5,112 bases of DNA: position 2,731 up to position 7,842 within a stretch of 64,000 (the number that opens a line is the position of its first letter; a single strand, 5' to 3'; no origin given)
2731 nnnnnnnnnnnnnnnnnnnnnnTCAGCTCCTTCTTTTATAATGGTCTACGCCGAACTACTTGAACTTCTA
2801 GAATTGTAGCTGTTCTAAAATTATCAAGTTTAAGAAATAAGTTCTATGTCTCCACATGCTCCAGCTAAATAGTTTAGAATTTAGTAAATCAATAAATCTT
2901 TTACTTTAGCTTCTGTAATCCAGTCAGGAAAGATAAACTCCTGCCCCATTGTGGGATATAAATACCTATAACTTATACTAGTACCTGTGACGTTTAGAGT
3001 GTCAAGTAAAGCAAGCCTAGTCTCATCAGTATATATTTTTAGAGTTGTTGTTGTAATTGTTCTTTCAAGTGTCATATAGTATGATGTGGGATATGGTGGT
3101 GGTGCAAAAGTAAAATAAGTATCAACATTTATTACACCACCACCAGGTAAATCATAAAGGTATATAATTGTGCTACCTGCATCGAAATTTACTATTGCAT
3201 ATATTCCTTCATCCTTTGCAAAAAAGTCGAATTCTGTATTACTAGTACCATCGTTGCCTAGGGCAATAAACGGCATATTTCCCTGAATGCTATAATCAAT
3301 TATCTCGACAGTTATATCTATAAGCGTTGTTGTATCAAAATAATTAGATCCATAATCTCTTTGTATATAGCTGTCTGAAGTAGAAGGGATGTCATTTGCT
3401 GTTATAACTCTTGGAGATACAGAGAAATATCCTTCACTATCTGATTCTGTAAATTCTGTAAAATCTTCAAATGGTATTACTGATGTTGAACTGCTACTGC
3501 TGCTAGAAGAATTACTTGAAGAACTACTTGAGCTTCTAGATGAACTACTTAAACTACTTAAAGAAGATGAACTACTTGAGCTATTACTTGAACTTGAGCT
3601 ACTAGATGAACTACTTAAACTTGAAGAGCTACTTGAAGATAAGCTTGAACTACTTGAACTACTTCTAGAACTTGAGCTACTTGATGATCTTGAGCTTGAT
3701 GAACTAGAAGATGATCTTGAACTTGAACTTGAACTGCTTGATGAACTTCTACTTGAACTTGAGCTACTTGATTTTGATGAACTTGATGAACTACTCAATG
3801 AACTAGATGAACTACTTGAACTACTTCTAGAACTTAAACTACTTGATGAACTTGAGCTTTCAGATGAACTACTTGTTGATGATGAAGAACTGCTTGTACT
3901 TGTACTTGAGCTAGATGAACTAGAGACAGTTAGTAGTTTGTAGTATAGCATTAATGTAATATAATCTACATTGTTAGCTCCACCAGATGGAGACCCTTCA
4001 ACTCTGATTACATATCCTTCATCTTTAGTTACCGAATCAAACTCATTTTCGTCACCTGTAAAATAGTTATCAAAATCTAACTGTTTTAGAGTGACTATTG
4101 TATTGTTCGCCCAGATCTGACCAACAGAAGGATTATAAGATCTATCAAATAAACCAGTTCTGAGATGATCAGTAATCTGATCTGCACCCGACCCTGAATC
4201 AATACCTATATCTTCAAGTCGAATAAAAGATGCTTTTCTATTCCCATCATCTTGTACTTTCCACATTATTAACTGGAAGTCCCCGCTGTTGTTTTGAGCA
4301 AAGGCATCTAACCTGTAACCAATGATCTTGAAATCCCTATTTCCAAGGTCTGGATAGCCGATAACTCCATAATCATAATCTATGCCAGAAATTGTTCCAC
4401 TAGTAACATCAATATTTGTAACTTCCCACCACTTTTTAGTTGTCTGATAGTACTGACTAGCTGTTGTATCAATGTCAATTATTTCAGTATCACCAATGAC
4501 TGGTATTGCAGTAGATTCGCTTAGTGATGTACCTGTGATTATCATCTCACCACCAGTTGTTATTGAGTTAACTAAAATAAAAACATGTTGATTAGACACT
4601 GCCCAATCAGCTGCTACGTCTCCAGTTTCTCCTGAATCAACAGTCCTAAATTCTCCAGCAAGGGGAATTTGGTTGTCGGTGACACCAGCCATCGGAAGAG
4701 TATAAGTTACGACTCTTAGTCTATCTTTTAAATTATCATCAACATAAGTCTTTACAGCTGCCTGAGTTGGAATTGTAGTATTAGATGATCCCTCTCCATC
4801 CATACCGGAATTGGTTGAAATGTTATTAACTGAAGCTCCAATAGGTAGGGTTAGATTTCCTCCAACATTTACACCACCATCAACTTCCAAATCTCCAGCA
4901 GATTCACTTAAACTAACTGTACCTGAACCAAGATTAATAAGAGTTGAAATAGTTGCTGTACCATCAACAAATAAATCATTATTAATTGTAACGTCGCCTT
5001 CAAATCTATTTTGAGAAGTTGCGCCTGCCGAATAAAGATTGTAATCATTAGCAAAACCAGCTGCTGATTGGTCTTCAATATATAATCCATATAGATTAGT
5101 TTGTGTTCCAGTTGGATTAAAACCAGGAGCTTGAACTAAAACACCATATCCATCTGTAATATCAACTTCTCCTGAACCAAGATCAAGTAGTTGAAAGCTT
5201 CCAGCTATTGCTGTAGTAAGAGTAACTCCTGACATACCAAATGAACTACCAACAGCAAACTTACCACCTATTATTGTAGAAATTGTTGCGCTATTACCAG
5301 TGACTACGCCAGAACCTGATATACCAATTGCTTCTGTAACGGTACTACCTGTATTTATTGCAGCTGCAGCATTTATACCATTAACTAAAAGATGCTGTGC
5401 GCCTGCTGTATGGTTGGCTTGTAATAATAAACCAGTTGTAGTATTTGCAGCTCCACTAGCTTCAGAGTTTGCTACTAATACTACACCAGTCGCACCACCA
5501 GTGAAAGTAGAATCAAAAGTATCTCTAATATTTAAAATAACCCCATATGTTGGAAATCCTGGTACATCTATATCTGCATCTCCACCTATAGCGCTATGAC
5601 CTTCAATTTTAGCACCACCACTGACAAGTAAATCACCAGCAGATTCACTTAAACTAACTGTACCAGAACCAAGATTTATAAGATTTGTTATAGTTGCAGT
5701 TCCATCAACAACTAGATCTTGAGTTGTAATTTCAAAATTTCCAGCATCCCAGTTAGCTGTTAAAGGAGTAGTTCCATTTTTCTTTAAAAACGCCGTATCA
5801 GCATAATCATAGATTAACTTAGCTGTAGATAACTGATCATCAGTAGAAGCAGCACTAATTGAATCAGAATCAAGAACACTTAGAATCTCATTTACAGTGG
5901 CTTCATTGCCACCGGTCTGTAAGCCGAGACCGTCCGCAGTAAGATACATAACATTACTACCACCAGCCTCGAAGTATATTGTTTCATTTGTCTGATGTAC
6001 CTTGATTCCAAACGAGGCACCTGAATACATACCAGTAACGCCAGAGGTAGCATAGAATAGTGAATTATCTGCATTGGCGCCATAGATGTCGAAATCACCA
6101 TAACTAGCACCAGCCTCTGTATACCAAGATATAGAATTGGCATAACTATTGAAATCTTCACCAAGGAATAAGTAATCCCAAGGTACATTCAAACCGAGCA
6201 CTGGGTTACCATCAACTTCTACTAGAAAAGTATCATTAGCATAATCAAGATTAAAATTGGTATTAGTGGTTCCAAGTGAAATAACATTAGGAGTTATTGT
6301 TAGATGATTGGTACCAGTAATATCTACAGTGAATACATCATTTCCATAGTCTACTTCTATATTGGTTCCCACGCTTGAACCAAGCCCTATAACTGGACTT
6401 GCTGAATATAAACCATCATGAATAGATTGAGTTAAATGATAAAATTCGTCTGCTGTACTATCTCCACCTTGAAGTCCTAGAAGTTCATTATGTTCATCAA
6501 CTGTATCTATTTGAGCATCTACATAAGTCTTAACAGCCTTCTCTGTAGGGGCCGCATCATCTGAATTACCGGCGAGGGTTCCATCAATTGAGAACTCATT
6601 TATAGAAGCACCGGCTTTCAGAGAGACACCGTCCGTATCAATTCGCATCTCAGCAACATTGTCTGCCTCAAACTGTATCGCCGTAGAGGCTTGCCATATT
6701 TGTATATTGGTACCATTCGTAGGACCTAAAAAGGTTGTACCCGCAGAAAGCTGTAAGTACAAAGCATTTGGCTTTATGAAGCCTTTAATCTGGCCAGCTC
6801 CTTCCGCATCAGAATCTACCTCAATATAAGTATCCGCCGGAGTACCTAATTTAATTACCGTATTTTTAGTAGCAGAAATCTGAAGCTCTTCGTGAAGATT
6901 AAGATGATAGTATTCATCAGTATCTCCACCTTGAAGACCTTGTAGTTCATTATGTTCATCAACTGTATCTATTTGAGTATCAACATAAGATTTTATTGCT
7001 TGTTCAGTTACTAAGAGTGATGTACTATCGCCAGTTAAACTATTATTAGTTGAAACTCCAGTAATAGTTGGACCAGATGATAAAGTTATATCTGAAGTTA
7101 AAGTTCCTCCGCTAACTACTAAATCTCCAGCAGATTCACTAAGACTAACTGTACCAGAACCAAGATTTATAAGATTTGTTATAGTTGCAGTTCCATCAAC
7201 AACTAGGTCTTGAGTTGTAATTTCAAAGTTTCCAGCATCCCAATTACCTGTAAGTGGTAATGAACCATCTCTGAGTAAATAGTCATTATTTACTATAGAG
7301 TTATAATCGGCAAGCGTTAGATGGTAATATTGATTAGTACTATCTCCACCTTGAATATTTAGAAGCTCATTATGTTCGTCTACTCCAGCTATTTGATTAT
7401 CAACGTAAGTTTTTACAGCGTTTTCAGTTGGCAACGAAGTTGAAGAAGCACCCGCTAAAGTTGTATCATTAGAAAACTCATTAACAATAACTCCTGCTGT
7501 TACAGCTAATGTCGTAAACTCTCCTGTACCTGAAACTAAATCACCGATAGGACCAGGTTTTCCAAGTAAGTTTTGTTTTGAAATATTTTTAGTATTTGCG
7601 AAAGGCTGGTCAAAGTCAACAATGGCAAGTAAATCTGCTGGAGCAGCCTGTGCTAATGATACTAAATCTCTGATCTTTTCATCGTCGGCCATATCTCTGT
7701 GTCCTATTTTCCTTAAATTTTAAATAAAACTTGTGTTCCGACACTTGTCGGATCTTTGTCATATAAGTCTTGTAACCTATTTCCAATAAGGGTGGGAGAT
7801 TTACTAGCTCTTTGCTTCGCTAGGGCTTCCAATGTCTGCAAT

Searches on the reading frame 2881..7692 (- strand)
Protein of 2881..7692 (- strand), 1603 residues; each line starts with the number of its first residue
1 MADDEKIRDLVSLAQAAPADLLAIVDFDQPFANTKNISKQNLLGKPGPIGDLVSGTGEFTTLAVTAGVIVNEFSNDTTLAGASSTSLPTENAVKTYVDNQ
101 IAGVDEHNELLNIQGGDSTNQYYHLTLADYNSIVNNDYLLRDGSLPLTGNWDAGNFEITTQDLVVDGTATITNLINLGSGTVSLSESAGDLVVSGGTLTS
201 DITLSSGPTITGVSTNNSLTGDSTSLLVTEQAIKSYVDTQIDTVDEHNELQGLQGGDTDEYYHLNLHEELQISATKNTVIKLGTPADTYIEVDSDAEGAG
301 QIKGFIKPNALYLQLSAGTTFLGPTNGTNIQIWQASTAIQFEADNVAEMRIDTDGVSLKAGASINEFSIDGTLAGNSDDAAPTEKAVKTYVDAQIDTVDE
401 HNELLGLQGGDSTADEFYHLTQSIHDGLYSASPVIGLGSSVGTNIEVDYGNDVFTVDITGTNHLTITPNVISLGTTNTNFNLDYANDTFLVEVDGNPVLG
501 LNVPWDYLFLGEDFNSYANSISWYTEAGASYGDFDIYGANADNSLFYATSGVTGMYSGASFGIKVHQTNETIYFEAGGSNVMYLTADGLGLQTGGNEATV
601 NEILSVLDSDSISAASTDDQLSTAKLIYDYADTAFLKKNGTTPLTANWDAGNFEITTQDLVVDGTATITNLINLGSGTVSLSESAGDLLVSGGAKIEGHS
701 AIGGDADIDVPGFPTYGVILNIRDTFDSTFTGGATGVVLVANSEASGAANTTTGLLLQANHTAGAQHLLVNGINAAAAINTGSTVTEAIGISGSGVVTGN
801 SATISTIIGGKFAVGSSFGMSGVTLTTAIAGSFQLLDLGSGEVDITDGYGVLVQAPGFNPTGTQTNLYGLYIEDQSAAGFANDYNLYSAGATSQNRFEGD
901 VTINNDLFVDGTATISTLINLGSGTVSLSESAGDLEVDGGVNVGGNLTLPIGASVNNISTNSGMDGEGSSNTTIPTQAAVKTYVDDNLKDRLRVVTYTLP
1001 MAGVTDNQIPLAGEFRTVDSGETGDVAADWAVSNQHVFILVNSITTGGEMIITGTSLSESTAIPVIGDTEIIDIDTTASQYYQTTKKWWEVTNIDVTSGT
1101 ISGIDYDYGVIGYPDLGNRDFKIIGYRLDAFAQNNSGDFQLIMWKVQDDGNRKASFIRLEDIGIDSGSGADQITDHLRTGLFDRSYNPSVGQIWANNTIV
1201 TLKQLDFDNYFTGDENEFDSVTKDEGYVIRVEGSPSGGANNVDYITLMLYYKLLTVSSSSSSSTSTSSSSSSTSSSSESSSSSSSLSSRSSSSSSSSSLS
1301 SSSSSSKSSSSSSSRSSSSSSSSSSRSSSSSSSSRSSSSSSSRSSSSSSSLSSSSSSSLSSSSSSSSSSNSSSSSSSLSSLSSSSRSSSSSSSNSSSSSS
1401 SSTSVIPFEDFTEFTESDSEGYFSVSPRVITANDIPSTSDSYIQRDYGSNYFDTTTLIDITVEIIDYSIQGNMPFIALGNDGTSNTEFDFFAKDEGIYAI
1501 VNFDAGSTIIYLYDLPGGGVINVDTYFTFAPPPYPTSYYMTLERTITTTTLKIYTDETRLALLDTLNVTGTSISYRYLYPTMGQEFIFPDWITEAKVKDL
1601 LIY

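Call 12: search_protein_families(library=phrogs, proteins=[window:2881-7692:-], max_evalue=0.001)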
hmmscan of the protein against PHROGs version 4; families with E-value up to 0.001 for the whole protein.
window:2881-7692:- (1603 aa): 0 families

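Call 18: search_protein_families(library=ncbifam, proteins=[window:2881-7692:-], max_evalue=1)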
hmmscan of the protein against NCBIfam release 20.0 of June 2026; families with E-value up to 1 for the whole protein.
window:2881-7692:- (1603 aa): 2 families
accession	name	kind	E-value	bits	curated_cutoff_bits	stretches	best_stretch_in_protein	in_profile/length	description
NF005265.0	PRK06770.1-1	equivalog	0.0015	18.5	257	0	242-260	123-141/161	hypothetical protein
NF041166.1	f2_encap_cargo1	exception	0.78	8.7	800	0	1267-1394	49-187/623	family 2A encapsulin nanocompartment cargo protein cysteine desulfurase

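Call 29: find_encoding_contigs(protein=window:2881-7692:-, flank=10000)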
Protein window:2881-7692:- (1603 aa): no gene with exactly this product is on record in the collection.

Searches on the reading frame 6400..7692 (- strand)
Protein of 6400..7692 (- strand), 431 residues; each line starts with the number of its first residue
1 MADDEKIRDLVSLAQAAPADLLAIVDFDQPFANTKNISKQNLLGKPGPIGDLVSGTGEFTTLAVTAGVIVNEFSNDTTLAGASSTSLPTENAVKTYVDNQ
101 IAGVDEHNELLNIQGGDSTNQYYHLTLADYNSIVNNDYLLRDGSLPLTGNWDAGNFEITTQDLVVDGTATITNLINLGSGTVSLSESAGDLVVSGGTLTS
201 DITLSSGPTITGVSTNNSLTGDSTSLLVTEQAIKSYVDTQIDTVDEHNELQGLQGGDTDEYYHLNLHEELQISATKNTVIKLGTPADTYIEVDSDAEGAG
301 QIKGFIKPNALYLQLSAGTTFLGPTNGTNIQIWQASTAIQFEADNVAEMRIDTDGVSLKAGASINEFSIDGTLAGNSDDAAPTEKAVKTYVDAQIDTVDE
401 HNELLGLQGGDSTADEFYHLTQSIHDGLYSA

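Call 32: find_related_loci(query=window:6400-7692:-, collection=viral_contigs, flank=10000)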
Query window:6400-7692:- (431 aa) in viral_contigs; peptide patterns used: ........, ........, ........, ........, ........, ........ (x = any residue, [..] = any of these).
37 stretches matched a pattern; 12 encode a relative of the query (tblastn E <= 1e-3); 12 distinct loci.
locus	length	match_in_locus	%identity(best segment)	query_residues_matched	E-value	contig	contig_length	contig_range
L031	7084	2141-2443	55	61-399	2e-11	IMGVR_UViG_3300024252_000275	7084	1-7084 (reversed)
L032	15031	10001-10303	55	61-399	5e-11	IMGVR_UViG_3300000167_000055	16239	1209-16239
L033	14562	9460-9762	55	61-399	5e-11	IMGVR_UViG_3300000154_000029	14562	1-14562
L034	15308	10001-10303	55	61-399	5e-11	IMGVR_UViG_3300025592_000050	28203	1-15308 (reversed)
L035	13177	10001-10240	41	135-217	2e-9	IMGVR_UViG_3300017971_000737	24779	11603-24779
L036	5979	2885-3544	28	76-407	1e-6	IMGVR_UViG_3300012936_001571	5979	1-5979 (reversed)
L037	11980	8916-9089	45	47-397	1e-4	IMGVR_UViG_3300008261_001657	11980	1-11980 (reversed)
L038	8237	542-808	33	60-132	1e-4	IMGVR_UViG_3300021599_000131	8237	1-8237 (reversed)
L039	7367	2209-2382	45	47-397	1e-4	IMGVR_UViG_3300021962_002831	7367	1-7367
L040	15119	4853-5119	33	60-132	1e-4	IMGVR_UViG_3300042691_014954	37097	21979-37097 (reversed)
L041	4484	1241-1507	33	60-132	1e-4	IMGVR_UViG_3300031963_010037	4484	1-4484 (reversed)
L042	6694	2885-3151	33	60-132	1e-4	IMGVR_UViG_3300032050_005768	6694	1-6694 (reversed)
